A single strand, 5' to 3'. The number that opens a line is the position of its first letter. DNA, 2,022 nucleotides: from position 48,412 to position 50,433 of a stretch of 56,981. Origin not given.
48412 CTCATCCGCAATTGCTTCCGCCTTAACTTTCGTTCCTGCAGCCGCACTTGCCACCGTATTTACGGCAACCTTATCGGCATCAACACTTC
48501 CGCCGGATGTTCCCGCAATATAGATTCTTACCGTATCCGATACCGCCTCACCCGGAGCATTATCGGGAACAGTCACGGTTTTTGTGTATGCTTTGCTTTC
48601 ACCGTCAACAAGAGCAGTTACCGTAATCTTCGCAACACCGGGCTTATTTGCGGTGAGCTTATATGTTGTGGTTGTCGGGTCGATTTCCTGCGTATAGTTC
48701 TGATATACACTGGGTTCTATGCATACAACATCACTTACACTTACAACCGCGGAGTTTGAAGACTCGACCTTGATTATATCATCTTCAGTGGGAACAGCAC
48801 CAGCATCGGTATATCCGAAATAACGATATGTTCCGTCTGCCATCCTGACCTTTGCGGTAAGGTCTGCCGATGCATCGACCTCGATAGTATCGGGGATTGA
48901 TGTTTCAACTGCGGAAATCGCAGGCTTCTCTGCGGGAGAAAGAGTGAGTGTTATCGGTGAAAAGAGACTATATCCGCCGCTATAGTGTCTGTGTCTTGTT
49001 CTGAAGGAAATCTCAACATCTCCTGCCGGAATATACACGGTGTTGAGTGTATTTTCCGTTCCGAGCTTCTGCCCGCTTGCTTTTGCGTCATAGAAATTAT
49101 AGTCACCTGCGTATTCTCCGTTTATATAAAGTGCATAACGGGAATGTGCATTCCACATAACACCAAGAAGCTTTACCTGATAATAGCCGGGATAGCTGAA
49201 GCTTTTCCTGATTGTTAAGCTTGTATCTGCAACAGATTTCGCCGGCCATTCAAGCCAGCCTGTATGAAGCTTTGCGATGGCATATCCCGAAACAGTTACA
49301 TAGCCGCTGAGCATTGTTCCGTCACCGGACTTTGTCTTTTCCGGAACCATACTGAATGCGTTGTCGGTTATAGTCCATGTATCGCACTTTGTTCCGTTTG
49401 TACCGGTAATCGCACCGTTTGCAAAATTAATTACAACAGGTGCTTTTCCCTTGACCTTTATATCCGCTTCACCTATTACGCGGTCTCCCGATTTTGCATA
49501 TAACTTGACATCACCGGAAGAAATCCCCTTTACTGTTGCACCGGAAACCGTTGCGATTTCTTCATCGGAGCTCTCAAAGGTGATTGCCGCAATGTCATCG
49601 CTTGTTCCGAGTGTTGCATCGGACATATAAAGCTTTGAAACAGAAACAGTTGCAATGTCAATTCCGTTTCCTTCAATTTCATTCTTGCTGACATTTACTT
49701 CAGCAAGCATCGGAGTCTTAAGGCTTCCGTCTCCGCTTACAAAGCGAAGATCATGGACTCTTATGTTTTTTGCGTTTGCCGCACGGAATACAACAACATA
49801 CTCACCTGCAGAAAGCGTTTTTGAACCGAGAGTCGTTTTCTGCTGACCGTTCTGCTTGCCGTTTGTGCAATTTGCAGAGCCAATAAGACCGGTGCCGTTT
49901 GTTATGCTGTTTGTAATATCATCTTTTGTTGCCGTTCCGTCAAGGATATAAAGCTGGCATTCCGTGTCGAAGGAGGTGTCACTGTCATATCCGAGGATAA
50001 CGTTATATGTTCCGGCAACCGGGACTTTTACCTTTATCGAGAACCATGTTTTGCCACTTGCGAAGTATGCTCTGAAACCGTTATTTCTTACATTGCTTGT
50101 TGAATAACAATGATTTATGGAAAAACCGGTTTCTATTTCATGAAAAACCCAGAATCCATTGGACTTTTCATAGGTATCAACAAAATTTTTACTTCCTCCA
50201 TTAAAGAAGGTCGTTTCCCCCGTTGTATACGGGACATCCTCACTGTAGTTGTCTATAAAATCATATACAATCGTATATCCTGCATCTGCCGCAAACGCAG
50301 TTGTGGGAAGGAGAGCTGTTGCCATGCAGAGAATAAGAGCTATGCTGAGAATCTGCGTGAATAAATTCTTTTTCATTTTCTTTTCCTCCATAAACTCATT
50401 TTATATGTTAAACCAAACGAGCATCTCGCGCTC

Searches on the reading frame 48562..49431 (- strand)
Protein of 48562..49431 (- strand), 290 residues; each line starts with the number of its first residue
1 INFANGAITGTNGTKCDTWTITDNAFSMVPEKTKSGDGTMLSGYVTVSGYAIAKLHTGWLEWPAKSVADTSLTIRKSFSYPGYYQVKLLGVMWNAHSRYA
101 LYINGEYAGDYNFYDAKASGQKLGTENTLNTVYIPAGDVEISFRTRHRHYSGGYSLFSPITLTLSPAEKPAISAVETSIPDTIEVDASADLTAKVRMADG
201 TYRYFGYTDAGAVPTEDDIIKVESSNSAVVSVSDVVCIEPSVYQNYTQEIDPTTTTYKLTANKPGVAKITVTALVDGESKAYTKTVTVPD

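Call 27: search_protein_families(library=pfam, proteins=[window:48562-49431:-], max_evalue=10)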
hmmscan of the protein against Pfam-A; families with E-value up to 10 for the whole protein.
seq(290 aa): 2 families
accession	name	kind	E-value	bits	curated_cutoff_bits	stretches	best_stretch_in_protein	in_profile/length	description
PF19081.6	Ig_7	-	0.072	13.8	27.3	1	99-134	18-54/84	Ig-like domain CHU_C associated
PF14686.12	fn3_3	-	0.12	12.6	24.4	1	196-226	41-71/75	Polysaccharide lyase family 4, domain II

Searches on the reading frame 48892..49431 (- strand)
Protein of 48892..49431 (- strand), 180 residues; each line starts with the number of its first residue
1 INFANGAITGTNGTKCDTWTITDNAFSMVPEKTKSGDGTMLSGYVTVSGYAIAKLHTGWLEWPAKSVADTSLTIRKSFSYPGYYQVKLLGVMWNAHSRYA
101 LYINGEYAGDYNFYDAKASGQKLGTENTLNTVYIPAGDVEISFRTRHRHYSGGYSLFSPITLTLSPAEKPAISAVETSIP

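Call 92: search_solved_structures(query=A6, max_evalue=10)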
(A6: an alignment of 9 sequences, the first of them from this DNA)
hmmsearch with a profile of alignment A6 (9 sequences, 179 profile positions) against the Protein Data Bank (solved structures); distinct sequences matched with E-value up to 10: 12.
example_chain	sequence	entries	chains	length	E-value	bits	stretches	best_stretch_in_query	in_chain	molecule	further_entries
7xw0_A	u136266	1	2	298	0.033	17.2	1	69-107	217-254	OmpT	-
7ehg_A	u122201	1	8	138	0.046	16.7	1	71-151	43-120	MiXBM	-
5x7g_A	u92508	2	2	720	0.069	16.2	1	70-143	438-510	Cycloisomaltooligosaccharide glucanotransferase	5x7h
2cdp_A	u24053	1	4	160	0.2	14.7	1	75-143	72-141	BETA-AGARASE 1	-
2cdo_A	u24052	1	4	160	0.21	14.6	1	75-143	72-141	BETA-AGARASE 1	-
9bq5_A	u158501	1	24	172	0.84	12.6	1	27-80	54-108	Ferritin light chain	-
2ffx_J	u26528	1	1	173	0.85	12.6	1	27-80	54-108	ferritin light chain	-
2fg4_A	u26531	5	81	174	0.86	12.6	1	27-80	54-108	Ferritin light chain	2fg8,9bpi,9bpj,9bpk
5lg8_A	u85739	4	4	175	0.87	12.6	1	27-80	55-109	Ferritin light chain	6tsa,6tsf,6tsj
3kxu_A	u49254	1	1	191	1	12.3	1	27-80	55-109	Ferritin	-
4v6b_AA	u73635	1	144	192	1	12.3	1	27-80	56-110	Ferritin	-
6wx6_A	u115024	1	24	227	1.4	11.9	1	27-80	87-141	Ferritin light chain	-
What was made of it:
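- It also hits the same CBMs weakly by sequence (call 92).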

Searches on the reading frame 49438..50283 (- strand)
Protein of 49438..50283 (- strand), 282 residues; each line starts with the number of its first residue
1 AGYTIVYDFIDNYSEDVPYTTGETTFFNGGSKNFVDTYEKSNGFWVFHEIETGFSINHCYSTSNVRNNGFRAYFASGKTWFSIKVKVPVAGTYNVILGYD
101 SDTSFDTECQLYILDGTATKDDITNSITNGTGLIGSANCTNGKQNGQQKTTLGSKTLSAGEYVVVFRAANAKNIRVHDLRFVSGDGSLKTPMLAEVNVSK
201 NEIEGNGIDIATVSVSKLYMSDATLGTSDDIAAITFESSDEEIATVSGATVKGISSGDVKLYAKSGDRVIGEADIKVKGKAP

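Call 27: search_protein_families(library=pfam, proteins=[window:49438-50283:-], max_evalue=10)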
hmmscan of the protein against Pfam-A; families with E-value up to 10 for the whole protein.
seq(282 aa): 4 families
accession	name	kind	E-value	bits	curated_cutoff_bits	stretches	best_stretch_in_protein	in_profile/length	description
PF02368.24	Big_2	-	0.0045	17.3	22.8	1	228-267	30-70/79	Bacterial Ig-like domain (group 2)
PF25275.1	Golvesin_C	-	0.028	14.9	31.6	1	75-132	37-94/132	Golvesin C-terminal domain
PF16990.11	CBM_35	-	0.066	14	28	1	69-121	26-76/121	Carbohydrate binding module (family 35)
PF18962.6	Por_Secre_tail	-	0.17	12.7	27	1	110-172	9-68/75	Secretion system C-terminal sorting domain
